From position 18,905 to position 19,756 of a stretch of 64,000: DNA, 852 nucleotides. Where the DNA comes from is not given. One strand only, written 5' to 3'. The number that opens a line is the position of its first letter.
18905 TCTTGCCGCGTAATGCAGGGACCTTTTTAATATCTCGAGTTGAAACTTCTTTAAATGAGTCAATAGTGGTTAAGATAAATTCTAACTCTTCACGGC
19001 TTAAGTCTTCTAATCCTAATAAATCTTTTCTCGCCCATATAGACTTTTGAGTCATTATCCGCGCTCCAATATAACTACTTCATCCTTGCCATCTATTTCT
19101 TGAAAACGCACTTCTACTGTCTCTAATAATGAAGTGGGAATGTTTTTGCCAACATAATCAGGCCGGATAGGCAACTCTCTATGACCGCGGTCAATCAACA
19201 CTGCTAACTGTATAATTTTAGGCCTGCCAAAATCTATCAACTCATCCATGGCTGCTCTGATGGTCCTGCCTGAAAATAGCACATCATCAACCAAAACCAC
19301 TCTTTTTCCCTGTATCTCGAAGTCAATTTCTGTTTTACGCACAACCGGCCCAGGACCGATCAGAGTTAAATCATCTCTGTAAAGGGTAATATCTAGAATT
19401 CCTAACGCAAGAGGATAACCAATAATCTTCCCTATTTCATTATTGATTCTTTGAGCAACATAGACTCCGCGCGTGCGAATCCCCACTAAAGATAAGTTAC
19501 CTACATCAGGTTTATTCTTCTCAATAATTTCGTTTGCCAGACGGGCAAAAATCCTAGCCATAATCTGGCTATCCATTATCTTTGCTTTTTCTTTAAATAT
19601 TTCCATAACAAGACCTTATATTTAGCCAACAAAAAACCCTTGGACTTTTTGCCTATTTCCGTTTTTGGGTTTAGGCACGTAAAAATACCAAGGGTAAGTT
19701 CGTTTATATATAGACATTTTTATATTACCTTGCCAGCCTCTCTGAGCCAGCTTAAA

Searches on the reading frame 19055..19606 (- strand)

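Call 33: search_protein_families(library=pfam, proteins=[window:19055-19606:-], max_evalue=0.00001)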
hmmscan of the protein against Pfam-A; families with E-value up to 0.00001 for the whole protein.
window:19055-19606:- (183 aa): 1 family
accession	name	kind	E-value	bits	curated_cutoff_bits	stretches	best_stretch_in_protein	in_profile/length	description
PF00156.33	Pribosyltran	-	2.9e-22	79.1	26.3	1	10-157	5-144/158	Phosphoribosyl transferase domain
